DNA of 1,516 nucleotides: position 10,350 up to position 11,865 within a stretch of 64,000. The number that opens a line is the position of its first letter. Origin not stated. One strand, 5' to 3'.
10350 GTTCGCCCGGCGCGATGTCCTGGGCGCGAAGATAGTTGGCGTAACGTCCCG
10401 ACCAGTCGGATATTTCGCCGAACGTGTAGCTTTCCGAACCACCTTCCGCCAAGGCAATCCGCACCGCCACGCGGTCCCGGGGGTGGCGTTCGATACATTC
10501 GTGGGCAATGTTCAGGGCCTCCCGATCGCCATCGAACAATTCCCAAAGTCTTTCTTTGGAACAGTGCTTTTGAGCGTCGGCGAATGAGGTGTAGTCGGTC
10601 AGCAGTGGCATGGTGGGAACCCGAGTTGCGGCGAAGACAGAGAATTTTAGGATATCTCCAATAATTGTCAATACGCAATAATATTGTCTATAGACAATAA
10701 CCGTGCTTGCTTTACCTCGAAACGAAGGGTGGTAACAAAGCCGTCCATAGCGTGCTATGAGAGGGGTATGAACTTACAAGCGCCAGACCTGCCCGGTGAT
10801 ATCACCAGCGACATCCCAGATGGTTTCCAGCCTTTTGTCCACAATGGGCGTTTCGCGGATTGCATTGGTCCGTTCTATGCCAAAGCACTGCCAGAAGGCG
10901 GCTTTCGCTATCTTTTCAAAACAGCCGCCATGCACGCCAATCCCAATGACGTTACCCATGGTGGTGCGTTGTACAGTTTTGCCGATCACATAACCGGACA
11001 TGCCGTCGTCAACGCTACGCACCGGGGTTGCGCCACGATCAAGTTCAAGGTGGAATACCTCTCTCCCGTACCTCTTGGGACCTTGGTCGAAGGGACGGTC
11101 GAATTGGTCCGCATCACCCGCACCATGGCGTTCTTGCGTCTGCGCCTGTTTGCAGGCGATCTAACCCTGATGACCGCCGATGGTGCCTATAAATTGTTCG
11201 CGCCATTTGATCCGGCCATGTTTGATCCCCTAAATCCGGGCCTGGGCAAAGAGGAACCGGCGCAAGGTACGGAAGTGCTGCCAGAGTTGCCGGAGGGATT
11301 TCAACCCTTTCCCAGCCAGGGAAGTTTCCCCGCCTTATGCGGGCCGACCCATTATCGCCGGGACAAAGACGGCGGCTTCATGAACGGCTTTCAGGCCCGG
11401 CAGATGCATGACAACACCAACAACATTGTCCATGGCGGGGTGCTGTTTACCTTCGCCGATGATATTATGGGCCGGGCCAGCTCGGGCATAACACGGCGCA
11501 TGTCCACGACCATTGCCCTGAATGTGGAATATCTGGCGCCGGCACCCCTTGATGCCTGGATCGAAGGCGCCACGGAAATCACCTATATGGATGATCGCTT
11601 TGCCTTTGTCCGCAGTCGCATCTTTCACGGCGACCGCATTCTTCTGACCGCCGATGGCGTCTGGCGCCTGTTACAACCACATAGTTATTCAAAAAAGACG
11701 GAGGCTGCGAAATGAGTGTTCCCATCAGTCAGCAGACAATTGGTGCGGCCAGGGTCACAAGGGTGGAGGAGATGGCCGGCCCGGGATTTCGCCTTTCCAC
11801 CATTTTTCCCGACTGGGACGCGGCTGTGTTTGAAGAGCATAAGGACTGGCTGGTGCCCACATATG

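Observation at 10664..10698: A conserved 35-bp operator-like motif with the palindromic core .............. occurs in two divergent promoters 30 kb apart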

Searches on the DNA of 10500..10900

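Call 65: search_rna_families(source=window, start=10500, end=10900, threshold=evalue, max_evalue=1)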
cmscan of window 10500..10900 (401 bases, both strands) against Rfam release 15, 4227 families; matches with E-value up to 1: 0.
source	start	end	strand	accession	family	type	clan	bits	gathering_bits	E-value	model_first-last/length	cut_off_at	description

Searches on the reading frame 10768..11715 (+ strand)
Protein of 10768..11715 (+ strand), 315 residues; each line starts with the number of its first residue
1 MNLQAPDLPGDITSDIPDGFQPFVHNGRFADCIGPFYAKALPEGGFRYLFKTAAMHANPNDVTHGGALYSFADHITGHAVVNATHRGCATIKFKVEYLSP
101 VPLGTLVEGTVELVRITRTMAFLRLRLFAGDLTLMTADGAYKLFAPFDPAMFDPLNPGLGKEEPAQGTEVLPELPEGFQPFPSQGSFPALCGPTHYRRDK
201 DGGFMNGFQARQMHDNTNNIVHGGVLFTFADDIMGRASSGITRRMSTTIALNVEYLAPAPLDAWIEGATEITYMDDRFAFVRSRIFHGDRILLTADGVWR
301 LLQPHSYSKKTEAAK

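Call 6: search_protein_families(library=pfam, proteins=[window:10768-11715:+])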
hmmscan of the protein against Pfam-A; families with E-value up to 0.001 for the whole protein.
window:10768-11715:+ (315 aa): 3 families
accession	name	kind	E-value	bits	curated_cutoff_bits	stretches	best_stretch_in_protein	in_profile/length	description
PF03061.28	4HBT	-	4.8e-26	91.3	20.6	2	218-291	1-76/79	Thioesterase superfamily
PF13622.12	4HBT_3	-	2.2e-10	41.1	24.3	1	60-137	9-78/83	Acyl-CoA thioesterase N-terminal domain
PF22636.2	FlK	-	0.00097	19.7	27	0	84-127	38-83/103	Fluoroacetyl-CoA-specific thioesterase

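Call 37: search_protein_families(library=ncbifam, proteins=[window:10768-11715:+], max_evalue=0.00001)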
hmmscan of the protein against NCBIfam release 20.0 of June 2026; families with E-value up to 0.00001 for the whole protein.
window:10768-11715:+ (315 aa): 2 families
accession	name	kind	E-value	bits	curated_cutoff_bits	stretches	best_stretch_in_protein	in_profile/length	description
TIGR00369.1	unchar_dom_1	domain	2.8e-13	50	36.6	1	50-123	22-96/117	hotdog fold thioesterase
TIGR02286.1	PaaD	equivalog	1.1e-11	44.9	118.9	0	53-128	23-97/114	hydroxyphenylacetyl-CoA thioesterase PaaI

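Call 57: search_solved_structures(query=window:10768-11715:+, max_evalue=0.001)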
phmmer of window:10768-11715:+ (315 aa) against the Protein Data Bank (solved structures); distinct sequences matched with E-value up to 0.001: 3.
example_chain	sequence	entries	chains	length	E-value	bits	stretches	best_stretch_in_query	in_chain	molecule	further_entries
2hbo_A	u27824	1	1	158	5.9e-16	61.8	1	173-303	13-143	Hypothetical protein (np_422103.1)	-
1j1y_A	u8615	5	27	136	0.00037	23.1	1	52-142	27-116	PaaI protein | phenylacetic acid degradation protein PaaI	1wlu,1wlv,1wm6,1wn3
1zki_A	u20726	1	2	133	0.00073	22.1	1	216-299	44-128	hypothetical protein PA5202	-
